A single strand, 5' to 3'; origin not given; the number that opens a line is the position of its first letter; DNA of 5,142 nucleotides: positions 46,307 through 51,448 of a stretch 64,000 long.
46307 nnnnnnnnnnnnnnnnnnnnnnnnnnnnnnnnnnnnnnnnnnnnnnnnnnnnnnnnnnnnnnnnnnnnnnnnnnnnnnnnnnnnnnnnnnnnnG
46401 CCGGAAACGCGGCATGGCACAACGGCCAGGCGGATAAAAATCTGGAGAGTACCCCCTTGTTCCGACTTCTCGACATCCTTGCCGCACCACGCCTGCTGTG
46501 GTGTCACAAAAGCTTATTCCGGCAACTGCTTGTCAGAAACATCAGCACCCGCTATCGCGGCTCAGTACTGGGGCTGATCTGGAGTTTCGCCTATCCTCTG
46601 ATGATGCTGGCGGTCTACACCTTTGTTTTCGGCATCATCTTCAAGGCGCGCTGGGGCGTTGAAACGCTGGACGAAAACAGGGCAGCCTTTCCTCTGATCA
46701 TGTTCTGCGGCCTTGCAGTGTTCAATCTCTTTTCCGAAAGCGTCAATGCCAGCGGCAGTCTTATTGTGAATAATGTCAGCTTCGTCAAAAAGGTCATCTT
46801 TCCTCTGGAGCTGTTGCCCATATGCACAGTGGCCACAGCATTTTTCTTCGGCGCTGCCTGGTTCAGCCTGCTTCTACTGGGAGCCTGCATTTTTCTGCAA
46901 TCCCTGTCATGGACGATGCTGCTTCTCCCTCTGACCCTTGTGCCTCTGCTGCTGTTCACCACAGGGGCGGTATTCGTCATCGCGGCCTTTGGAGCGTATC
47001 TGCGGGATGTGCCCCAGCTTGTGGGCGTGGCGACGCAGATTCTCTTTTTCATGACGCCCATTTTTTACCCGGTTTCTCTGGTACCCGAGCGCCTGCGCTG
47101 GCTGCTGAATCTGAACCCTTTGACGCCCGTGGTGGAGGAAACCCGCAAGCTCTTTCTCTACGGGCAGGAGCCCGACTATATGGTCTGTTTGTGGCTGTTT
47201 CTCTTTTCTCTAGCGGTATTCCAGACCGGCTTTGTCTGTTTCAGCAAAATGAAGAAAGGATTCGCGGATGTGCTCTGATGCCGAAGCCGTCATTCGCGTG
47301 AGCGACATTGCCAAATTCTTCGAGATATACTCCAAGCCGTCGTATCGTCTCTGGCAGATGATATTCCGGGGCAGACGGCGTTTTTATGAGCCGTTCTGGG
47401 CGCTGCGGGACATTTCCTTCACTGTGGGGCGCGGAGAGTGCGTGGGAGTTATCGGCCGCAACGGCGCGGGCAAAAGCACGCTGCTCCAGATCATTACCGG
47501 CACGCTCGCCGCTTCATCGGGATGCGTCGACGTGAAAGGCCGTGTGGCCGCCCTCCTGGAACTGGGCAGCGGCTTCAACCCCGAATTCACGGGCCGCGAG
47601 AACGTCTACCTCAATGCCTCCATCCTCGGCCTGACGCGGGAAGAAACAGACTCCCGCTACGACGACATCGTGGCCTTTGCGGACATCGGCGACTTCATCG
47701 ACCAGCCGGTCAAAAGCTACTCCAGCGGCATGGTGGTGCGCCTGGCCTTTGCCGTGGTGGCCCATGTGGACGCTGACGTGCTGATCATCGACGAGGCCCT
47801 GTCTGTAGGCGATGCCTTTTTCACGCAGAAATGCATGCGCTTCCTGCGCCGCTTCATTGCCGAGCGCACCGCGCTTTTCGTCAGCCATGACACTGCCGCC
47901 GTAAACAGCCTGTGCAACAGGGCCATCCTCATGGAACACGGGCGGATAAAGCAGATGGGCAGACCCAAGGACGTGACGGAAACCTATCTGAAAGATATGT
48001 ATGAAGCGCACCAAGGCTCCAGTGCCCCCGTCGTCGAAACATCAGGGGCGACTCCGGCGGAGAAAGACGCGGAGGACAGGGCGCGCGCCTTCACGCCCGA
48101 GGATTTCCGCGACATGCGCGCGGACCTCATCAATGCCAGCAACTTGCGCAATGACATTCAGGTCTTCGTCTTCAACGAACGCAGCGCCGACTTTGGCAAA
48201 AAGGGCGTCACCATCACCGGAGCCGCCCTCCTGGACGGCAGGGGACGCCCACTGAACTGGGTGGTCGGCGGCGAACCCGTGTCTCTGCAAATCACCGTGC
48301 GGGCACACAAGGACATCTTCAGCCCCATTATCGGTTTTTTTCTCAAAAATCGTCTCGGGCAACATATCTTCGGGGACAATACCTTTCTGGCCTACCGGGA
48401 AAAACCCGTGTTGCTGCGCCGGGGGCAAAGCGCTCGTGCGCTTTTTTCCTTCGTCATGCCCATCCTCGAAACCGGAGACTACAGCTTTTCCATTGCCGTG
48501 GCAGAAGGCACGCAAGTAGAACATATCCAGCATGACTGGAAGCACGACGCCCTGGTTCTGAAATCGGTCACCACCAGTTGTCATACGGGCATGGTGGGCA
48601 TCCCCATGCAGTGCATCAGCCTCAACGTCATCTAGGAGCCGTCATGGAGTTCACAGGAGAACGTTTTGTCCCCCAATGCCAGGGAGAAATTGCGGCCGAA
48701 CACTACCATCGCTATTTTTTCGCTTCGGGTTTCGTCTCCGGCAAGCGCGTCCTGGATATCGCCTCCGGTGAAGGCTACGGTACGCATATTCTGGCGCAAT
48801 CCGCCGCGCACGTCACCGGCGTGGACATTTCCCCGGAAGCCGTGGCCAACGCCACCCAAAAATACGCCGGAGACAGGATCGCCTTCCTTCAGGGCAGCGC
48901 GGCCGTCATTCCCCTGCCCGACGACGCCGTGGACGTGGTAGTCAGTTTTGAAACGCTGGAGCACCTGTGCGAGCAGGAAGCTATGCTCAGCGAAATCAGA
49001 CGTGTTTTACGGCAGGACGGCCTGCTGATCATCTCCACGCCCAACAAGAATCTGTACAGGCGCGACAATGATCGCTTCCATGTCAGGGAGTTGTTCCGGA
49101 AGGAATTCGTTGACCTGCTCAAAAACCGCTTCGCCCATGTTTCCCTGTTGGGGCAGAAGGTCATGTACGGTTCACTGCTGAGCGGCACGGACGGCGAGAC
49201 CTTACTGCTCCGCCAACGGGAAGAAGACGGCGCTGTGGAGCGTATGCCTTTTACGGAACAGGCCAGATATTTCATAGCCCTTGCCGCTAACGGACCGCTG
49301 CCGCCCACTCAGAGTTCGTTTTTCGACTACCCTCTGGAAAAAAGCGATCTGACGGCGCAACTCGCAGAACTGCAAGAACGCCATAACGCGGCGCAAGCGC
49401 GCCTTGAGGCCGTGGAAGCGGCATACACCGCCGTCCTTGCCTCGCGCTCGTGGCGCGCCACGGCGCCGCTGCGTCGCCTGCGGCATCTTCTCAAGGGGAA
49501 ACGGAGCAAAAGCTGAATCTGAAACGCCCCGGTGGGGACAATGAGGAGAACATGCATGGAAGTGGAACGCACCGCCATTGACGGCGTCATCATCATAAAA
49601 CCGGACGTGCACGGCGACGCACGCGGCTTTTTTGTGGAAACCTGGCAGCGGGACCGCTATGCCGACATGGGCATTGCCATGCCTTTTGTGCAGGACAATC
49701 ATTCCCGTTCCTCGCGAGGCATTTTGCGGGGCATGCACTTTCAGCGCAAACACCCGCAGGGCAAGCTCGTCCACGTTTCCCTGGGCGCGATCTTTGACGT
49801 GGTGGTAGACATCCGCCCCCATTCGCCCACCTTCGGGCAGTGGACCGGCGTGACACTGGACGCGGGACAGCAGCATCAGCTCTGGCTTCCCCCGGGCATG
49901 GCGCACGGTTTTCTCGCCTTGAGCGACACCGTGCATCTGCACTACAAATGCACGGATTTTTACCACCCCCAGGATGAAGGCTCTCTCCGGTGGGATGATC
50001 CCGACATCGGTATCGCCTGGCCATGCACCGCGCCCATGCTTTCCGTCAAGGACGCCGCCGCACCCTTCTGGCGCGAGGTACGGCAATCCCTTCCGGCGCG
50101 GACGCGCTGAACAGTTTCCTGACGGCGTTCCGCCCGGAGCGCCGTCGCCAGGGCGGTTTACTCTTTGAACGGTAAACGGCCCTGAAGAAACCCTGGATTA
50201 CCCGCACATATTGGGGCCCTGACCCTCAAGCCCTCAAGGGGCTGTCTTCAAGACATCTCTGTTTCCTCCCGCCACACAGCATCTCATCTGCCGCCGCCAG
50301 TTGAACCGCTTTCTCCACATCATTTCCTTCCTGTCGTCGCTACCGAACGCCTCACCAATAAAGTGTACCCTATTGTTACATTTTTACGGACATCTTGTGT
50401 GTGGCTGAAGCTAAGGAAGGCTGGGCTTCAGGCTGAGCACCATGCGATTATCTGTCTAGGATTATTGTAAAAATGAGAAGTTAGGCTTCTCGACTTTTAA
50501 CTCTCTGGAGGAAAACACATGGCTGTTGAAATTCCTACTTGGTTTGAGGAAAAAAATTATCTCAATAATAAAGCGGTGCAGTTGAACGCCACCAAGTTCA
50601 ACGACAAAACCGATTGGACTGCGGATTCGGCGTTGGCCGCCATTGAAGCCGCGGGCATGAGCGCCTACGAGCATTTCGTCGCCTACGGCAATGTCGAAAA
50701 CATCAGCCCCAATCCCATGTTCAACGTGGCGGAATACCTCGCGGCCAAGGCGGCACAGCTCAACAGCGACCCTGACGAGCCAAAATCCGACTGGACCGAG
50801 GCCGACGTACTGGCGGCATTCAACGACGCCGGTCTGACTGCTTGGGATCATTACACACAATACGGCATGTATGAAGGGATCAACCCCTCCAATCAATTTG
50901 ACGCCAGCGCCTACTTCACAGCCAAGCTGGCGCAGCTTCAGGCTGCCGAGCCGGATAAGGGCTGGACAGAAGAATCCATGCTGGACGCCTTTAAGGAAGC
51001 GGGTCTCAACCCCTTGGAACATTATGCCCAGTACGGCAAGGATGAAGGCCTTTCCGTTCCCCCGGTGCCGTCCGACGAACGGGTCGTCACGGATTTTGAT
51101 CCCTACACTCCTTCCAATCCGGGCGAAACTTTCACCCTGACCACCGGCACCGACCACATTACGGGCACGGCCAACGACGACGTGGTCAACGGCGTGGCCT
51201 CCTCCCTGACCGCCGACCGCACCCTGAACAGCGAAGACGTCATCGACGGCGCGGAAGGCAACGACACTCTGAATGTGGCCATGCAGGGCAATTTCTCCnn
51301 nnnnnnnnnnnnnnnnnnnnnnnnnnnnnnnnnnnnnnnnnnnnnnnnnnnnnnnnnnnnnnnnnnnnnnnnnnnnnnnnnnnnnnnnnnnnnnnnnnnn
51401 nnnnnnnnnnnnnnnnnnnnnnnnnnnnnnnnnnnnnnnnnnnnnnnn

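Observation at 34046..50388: Candidate 16.3-kb invertible switch: serine recombinase plus a pair of near-identical inverted 26-bp sites, each ~110-140 bp upstream of a giant paralogous surface-protein gene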

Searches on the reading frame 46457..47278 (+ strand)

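Call 8: search_protein_families(library=pfam, proteins=[window:46457-47278:+], max_evalue=0.01)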
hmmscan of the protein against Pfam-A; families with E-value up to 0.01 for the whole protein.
window:46457-47278:+ (273 aa): 1 family
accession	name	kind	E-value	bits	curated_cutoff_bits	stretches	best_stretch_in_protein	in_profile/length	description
PF01061.29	ABC2_membrane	-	6.8e-19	68.7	26.9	1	20-233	2-210/211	ABC-2 type transporter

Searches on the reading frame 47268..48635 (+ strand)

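Call 8: search_protein_families(library=pfam, proteins=[window:47268-48635:+], max_evalue=0.01)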
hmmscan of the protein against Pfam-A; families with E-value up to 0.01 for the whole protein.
window:47268-48635:+ (455 aa): 8 families
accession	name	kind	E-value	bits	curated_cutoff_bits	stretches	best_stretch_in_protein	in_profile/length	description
PF14524.12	Wzt_C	-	8.8e-36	123.5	30.4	1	307-444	3-142/143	Wzt C-terminal domain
PF00005.33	ABC_tran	-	3e-21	76.9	25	1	46-178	1-136/137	ABC transporter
PF13304.12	AAA_21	-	9.8e-05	23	27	1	59-86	2-26/304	AAA domain, putative AbiEii toxin, Type IV TA system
PF13401.12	AAA_22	-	0.00048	20.9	27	1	58-198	7-109/130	AAA domain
PF01926.29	MMR_HSR1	-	0.0045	17.5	21.9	0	59-81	2-24/113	50S ribosome-binding GTPase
PF13476.12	AAA_23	-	0.0046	18.1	27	1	56-81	19-44/201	AAA domain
PF03308.22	MeaB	-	0.0076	15.7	23.1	0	46-83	23-60/273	Methylmalonyl Co-A mutase-associated GTPase MeaB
PF13555.12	AAA_29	-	0.0099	16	27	0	58-74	24-40/61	P-loop containing region of AAA domain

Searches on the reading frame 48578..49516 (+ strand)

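Call 8: search_protein_families(library=pfam, proteins=[window:48578-49516:+], max_evalue=0.01)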
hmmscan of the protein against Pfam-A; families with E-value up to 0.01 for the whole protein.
window:48578-49516:+ (312 aa): 13 families
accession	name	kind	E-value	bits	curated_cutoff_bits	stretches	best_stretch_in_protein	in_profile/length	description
PF08241.18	Methyltransf_11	-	2.5e-24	86.2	21.2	1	59-152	1-95/95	Methyltransferase domain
PF13847.12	Methyltransf_31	-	9.5e-23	80.9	27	1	54-168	3-114/145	Methyltransferase domain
PF13649.12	Methyltransf_25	-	3.5e-21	76.1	27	1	58-148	1-97/97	Methyltransferase domain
PF13489.12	Methyltransf_23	-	2.8e-16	60.1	27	1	49-174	18-130/164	Methyltransferase domain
PF08242.18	Methyltransf_12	-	1.2e-14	55.3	30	1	59-150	1-98/98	Methyltransferase domain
PF01209.24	Ubie_methyltran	-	2.2e-08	34.2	20.1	1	53-152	46-151/233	ubiE/COQ5 methyltransferase family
PF02353.26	CMAS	-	5.4e-05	23.1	27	1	54-157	62-169/273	Mycolic acid cyclopropane synthetase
PF05175.20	MTS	-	0.00052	20.1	23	1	55-160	32-146/170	Methyltransferase small domain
PF07021.18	MetW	-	0.00078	19.6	21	1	54-159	13-114/193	Methionine biosynthesis protein MetW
PF05401.17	NodS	-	0.001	19.4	24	1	57-163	46-155/201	Nodulation protein S (NodS)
PF08003.17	Methyltransf_9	-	0.0015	18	23.8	1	54-154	115-219/315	Protein of unknown function (DUF1698)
PF05724.17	TPMT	-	0.0038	17.3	26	1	45-95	28-79/218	Thiopurine S-methyltransferase (TPMT)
PF01135.25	PCMT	-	0.0066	16.7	20.3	0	52-95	71-117/210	Protein-L-isoaspartate(D-aspartate) O-methyltransferase (PCMT)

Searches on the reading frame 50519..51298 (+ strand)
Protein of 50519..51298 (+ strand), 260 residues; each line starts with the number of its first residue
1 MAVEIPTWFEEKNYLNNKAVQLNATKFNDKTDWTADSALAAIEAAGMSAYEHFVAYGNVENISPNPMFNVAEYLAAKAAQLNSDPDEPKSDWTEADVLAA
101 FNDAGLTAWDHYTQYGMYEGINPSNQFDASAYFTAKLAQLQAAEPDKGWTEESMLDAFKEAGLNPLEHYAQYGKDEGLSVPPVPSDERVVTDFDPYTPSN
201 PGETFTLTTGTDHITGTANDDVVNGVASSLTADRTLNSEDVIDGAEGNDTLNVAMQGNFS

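Call 57: find_homologous_proteins(query=window:50519-51298:+, max_evalue=0.00001)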
Query seq(260 aa) (260 aa): 19 proteins with E <= 0.00001 among 1404 candidates.
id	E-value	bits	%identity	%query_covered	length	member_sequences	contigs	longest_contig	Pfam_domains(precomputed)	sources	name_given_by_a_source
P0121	1.5e-151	521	99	89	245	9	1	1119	-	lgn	-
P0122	9.2e-85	303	55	98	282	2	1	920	-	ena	-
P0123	4.0e-74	268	54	95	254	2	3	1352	-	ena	-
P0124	1.4e-64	236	52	98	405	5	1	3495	-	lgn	-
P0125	1.4e-46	177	62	55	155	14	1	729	-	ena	-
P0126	1.0e-45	175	48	80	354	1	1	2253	PF03167.26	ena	-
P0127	3.0e-43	167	40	99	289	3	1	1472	PF00353.26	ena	-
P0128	5.9e-42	162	41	96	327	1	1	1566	-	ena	-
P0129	5.1e-40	156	42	95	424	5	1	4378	-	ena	-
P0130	8.3e-40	155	46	74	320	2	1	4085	-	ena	-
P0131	2.0e-38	151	43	69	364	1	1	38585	-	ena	-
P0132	2.3e-38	151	42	92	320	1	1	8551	-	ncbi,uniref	ncbi:hypothetical protein, partial [Desulfovibrio sp.]|uniref:hypothetical protein n=1 Tax=Desulfovi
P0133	2.9e-37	147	47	71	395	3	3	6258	-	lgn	-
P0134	4.6e-37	146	39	97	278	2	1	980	-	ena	-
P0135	1.7e-34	138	38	97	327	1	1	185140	-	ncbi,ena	-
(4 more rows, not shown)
